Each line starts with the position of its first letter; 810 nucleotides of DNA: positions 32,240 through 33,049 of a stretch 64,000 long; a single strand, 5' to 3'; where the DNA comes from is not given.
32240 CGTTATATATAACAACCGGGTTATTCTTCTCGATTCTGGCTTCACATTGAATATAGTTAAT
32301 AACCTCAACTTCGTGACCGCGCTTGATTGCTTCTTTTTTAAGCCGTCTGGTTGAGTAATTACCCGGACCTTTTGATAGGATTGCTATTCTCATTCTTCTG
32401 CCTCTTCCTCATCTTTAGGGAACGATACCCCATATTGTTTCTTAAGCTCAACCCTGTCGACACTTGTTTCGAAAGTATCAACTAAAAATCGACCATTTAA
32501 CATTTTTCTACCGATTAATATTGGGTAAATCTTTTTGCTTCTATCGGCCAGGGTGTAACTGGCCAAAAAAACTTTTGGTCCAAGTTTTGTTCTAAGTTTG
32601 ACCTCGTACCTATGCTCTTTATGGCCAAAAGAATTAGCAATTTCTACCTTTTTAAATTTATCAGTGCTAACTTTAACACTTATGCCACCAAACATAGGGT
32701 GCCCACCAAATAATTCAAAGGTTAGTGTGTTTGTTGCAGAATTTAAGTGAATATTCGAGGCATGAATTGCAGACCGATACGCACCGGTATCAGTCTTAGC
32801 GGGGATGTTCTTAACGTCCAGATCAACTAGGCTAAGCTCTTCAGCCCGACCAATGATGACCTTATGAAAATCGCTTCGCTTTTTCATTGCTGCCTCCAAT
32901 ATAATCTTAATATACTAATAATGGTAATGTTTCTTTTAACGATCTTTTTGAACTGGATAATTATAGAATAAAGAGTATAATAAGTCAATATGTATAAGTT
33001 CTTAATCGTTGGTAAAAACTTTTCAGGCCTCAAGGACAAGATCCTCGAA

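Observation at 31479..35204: Cluster of three ATP-grasp ligases plus a RimB-like aspartic protease (and a tiny TM peptide) next to the chaperone operon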

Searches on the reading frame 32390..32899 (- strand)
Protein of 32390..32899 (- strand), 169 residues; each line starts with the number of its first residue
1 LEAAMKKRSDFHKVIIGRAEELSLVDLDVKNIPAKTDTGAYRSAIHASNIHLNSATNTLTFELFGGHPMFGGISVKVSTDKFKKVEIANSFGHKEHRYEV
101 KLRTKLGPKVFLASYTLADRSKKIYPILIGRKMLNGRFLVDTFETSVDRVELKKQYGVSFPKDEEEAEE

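Call 3: search_protein_families(library=pfam, proteins=[window:32390-32899:-], max_evalue=0.01)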
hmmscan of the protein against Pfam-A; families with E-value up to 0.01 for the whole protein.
window:32390-32899:- (169 aa): 1 family
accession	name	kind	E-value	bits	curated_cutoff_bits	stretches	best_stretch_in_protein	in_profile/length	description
PF05618.17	Zn_protease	-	3e-14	53.5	27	1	15-146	1-133/138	Putative ATP-dependent zinc protease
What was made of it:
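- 32390..32899 (-): RimB-like retropepsin-type aspartic endopeptidase, 169 aa as the maximal ORF. The probable start is the ATG at 32887, giving 165 aa. The stop overlaps the rimK start by 4 nt. There is no N-terminal hydrophobic signal. PF05618 scores 53.5 bits (call 3).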

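Call 4: search_protein_families(library=ncbifam, proteins=[window:32390-32899:-], max_evalue=0.01)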
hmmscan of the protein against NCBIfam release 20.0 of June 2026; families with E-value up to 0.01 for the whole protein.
window:32390-32899:- (169 aa): 4 families
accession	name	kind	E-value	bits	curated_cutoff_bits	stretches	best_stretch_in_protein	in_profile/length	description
NF052261.1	Asp_endo_RimB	equivalog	1.9e-12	47.2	200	1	12-144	6-139/148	retropepsin-like aspartic endopeptidase RimB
NF052264.1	retropep_RloA3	equivalog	4.5e-12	46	210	1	12-146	18-153/159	retropepsin-like aspartic peptidase RloA3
NF052263.1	retropep_RloA2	exception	7.1e-07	28.9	250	1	13-135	21-151/170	retropepsin-like aspartic peptidase RloA2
NF052262.1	retropep_RloA1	exception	0.00034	20.2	280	0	12-51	23-61/178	retropepsin-like aspartic peptidase RloA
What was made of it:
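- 32390..32899 (-): NCBIfam RimB scores 47 and RloA3 46 bits, both far below cutoff (call 4).
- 32393..32422 (-): Acidic C-terminal tail of the RimB-like protein (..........-COOH). It is an extension beyond the retropepsin core. The NCBIfam RimB model match ends at residue 144 (call 4).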

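Call 40: search_solved_structures(query=window:32390-32899:-, max_evalue=1, show_alignments=3)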
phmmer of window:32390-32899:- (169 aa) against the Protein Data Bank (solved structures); distinct sequences matched with E-value up to 1: 3.
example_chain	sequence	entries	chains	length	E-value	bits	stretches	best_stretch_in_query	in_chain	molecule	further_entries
2pma_A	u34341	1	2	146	3e-05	27.3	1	14-134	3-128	Uncharacterized protein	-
9g59_A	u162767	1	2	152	0.00022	24.5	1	15-136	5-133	Putative ATP-dependent zinc protease domain-containing protein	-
9g58_A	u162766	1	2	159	0.85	12.8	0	15-135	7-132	Putative ATP-dependent zinc protease domain-containing protein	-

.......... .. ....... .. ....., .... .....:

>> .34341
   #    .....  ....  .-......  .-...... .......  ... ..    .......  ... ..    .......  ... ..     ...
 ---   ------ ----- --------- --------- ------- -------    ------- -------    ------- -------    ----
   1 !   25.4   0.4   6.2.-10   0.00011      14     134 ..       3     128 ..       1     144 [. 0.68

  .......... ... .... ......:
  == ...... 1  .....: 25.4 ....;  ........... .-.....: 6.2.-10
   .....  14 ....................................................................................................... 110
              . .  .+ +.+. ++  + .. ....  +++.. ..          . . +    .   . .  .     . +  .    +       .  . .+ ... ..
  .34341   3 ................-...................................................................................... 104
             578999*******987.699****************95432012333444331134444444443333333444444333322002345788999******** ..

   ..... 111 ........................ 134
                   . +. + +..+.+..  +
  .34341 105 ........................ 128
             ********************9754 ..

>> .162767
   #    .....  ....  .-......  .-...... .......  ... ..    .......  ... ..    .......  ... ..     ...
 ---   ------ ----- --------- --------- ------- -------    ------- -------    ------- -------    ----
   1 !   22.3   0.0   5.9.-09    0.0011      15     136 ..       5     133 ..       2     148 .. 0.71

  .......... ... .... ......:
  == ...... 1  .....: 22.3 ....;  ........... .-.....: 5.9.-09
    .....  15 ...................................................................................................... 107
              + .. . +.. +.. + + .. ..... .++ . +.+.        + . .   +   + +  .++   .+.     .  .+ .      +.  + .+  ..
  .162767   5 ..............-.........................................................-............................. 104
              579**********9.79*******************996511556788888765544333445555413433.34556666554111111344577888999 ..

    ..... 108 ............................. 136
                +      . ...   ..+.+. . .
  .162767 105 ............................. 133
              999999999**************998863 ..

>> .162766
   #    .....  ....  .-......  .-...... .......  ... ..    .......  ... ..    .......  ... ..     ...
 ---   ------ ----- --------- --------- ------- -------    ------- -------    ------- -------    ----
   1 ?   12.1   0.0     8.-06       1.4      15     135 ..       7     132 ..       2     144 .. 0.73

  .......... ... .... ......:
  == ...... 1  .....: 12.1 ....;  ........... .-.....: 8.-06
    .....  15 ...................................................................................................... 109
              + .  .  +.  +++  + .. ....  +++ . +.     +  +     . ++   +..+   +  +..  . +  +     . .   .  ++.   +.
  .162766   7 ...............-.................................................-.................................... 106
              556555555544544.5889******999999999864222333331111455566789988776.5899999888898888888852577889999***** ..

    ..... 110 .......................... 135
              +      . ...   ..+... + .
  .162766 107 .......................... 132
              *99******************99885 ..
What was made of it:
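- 32390..32899 (-): PDB relatives are 2pma and RloA 9g59 (call 40).
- Closest known: RimB-RimK module of the Pseudomonas rimABK operon. Same: The peptidase has PF05618, DTG and no signal peptide (calls 3, 40).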
